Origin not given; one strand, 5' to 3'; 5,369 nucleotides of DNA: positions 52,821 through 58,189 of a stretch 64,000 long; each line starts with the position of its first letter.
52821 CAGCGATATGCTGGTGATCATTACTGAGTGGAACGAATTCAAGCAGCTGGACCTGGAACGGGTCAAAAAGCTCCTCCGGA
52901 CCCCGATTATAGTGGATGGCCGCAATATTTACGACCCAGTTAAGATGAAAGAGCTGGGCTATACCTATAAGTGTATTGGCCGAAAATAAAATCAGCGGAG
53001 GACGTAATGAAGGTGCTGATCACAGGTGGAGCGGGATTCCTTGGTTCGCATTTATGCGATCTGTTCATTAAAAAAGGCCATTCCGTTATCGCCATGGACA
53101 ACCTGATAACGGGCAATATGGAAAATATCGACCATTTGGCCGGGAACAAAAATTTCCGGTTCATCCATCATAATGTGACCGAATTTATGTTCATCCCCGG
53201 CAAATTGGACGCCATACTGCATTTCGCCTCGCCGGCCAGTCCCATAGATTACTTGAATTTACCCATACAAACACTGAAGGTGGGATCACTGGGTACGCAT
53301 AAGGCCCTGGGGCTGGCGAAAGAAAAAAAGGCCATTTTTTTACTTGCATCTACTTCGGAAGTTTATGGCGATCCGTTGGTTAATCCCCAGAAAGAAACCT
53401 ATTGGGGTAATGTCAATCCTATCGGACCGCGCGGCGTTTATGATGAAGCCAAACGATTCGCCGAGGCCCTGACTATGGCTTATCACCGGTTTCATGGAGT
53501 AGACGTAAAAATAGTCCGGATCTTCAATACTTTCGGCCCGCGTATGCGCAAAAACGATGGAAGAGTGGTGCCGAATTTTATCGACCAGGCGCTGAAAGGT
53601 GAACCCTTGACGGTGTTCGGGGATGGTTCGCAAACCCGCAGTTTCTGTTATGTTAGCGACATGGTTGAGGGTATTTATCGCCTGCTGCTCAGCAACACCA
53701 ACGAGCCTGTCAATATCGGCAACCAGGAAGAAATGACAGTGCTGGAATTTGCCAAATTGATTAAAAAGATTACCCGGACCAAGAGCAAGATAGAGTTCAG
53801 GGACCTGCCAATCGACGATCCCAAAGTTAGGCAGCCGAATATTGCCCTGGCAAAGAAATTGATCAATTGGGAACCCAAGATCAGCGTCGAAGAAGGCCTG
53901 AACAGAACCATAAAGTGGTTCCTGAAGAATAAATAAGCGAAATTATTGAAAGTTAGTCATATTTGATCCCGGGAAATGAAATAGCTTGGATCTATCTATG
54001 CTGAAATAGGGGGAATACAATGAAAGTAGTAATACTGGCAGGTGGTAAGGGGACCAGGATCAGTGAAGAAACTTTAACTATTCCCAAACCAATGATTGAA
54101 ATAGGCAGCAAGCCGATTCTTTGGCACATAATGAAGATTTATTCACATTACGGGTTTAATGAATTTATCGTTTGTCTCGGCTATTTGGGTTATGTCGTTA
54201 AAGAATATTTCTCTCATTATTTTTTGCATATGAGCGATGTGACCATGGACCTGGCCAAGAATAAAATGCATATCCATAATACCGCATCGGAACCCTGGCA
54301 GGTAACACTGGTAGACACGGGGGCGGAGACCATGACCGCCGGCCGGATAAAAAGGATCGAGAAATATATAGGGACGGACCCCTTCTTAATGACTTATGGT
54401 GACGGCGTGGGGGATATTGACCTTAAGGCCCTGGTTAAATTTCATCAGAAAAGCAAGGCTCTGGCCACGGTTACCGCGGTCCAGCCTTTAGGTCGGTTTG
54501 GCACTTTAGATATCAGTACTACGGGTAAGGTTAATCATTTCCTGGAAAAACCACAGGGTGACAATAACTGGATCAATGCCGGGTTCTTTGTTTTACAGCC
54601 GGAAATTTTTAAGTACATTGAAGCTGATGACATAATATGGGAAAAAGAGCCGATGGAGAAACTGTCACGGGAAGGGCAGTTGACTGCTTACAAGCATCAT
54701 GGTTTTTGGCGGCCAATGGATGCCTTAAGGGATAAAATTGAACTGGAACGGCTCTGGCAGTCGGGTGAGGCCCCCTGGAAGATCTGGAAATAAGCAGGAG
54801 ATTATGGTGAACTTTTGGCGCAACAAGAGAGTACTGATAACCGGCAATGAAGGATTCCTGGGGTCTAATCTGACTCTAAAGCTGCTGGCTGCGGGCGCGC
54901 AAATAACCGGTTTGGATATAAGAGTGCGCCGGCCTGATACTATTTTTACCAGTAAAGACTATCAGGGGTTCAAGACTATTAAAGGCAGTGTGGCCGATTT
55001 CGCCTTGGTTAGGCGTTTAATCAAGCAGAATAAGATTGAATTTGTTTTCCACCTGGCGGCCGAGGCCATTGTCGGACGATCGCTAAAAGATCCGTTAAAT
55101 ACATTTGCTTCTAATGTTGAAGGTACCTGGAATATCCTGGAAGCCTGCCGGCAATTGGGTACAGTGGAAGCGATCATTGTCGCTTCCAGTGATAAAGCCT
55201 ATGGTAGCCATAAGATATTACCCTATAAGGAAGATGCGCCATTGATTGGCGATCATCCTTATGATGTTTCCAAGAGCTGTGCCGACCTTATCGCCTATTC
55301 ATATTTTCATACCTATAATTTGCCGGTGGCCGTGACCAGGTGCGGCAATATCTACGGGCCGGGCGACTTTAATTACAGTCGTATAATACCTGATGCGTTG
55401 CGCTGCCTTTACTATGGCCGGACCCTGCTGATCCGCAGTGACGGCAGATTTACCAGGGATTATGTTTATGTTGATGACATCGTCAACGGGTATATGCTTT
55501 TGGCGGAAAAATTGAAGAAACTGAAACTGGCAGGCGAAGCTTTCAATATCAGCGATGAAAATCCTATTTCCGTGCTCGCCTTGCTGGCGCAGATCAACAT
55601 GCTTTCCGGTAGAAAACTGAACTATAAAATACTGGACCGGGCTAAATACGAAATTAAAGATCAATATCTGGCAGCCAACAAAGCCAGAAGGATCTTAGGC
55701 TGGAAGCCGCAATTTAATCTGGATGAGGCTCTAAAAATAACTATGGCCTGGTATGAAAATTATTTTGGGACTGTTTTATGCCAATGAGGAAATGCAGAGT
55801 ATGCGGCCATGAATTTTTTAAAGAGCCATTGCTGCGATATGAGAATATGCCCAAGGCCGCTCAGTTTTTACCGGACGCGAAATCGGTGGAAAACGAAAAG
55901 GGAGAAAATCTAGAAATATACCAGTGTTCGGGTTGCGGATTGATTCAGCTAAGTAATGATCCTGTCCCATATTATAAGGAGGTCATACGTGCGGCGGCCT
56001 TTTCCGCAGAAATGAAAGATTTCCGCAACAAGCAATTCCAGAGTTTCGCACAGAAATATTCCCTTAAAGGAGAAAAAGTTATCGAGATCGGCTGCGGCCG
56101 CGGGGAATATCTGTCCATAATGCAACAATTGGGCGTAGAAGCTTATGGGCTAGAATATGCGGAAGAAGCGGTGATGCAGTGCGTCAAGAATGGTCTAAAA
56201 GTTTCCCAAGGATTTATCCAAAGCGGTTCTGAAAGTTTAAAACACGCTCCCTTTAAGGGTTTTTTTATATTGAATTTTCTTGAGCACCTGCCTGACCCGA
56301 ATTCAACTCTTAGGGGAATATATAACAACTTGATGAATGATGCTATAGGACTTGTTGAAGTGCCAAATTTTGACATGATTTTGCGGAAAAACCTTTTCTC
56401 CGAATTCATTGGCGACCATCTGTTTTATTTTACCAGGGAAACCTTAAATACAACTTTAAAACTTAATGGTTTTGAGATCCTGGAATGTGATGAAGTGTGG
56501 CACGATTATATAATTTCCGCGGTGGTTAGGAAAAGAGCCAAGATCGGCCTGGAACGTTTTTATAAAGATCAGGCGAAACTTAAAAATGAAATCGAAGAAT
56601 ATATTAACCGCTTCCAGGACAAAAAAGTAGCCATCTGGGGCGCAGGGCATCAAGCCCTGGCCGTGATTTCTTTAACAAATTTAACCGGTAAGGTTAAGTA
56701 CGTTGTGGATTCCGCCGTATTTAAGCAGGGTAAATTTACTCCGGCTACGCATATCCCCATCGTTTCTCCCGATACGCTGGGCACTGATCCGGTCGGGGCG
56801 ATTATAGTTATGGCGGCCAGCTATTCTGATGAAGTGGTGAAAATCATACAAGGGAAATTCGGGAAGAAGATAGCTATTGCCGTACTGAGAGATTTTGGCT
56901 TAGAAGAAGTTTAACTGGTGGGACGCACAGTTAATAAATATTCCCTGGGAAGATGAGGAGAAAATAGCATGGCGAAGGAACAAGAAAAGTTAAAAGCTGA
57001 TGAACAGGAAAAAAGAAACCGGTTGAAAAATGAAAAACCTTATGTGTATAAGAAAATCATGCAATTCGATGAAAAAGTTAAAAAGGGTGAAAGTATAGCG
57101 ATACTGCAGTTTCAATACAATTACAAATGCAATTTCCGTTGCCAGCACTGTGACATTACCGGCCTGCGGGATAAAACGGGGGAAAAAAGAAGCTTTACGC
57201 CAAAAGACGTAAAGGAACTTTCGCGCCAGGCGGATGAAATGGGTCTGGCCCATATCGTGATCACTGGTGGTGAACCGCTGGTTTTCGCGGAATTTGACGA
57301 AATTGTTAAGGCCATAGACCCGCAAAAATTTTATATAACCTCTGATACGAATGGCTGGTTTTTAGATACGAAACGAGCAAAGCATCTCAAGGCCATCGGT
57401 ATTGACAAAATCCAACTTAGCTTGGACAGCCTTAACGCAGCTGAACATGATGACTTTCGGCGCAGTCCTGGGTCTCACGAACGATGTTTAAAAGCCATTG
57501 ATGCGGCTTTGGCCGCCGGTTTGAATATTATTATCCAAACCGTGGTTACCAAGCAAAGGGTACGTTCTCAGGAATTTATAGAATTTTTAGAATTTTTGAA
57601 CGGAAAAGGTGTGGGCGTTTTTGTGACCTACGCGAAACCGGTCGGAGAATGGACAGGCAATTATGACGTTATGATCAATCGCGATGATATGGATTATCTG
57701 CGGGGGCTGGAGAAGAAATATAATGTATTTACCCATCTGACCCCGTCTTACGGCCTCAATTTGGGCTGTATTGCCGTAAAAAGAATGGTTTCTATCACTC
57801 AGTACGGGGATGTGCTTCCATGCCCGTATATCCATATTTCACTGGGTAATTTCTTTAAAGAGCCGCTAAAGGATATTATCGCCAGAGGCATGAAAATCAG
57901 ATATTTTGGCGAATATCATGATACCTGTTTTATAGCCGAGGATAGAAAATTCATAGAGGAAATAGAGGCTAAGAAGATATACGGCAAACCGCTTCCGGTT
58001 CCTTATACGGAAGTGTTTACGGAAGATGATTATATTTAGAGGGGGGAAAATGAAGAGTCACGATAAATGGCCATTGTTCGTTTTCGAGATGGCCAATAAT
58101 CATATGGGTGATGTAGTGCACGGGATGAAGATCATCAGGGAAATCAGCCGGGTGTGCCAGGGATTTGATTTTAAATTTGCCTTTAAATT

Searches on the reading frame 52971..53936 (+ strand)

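Call 62: search_protein_families(library=pfam, max_evalue=0.000001, proteins=[window:52971-53936:+])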
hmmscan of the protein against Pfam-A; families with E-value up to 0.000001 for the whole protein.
window:52971-53936:+ (321 aa): 5 families
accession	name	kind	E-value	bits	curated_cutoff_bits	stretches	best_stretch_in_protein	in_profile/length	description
PF16363.11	GDP_Man_Dehyd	-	1.2e-49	170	27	1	16-312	1-331/332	GDP-mannose 4,6 dehydratase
PF01370.27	Epimerase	-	3.3e-48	164.6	20.9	1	15-250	1-240/240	NAD dependent epimerase/dehydratase family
PF04321.23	RmlD_sub_bind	-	1.3e-10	41.2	27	1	13-272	1-235/287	RmlD substrate binding domain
PF02719.21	Polysacc_synt_2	-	4.9e-08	32.9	20.2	0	152-272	133-251/293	Polysaccharide biosynthesis protein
PF01073.25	3Beta_HSD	-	3.6e-07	29.9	22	0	16-229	1-219/280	3-beta hydroxysteroid dehydrogenase/isomerase family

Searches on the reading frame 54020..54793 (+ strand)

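Call 62: search_protein_families(library=pfam, max_evalue=0.000001, proteins=[window:54020-54793:+])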
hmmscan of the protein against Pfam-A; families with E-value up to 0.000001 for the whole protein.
window:54020-54793:+ (257 aa): 2 families
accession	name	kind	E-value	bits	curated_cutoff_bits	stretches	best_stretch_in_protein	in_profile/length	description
PF00483.29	NTP_transferase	-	2.8e-23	83.2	21.2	1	2-202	1-190/245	Nucleotidyl transferase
PF12804.13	NTP_transf_3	-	2.3e-07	31.6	27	1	3-55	1-48/160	MobA-like NTP transferase domain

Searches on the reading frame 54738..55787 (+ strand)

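Call 62: search_protein_families(library=pfam, max_evalue=0.000001, proteins=[window:54738-55787:+])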
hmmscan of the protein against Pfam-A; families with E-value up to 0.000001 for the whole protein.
window:54738-55787:+ (349 aa): 6 families
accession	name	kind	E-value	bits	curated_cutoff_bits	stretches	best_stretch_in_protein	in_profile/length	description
PF16363.11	GDP_Man_Dehyd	-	6.5e-52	177.5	27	1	33-333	1-330/332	GDP-mannose 4,6 dehydratase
PF01370.27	Epimerase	-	8.1e-51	173.2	20.9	1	32-271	1-239/240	NAD dependent epimerase/dehydratase family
PF01073.25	3Beta_HSD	-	1.2e-19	70.9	22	1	33-283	1-261/280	3-beta hydroxysteroid dehydrogenase/isomerase family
PF07993.18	NAD_binding_4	-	3.3e-12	46.6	20.1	1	97-249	86-255/258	Male sterility protein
PF02719.21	Polysacc_synt_2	-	1.2e-11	44.8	20.2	1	32-157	1-134/293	Polysaccharide biosynthesis protein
PF04321.23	RmlD_sub_bind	-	1.1e-10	41.5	27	1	31-179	2-129/287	RmlD substrate binding domain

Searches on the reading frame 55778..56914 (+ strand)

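Call 62: search_protein_families(library=pfam, max_evalue=0.000001, proteins=[window:55778-56914:+])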
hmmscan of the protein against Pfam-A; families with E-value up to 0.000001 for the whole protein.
window:55778-56914:+ (378 aa): 5 families
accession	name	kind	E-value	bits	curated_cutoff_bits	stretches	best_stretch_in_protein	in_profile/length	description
PF13489.12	Methyltransf_23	-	1.1e-14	54.9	27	1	92-236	17-163/164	Methyltransferase domain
PF08484.17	Methyltransf_14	-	1.5e-13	51.3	23.5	1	258-356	43-144/160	C-methyltransferase C-terminal domain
PF07021.18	MetW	-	3.3e-11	43.6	21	1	96-180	12-97/193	Methionine biosynthesis protein MetW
PF13847.12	Methyltransf_31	-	4.2e-07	30.2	27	0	97-197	3-113/145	Methyltransferase domain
PF08241.18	Methyltransf_11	-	6.1e-07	30.4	21.2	0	103-185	2-87/95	Methyltransferase domain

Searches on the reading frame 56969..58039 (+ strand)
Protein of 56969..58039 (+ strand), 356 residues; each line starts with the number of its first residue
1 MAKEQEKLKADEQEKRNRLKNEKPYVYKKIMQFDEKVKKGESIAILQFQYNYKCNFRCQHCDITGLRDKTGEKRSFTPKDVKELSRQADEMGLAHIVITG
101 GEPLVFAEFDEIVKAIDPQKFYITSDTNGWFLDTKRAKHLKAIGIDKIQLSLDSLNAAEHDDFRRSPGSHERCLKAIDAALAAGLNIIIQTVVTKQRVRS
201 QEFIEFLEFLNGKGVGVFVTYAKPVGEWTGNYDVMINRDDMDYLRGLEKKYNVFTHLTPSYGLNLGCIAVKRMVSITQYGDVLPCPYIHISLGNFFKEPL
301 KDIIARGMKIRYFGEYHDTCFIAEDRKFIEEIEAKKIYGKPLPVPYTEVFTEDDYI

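Call 62: search_protein_families(library=pfam, max_evalue=0.000001, proteins=[window:56969-58039:+])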
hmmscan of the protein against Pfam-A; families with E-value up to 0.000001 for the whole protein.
window:56969-58039:+ (356 aa): 1 family
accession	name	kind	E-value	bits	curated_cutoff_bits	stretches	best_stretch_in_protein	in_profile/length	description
PF04055.27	Radical_SAM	-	1.1e-23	84.7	29.5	1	53-207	6-163/166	Radical SAM superfamily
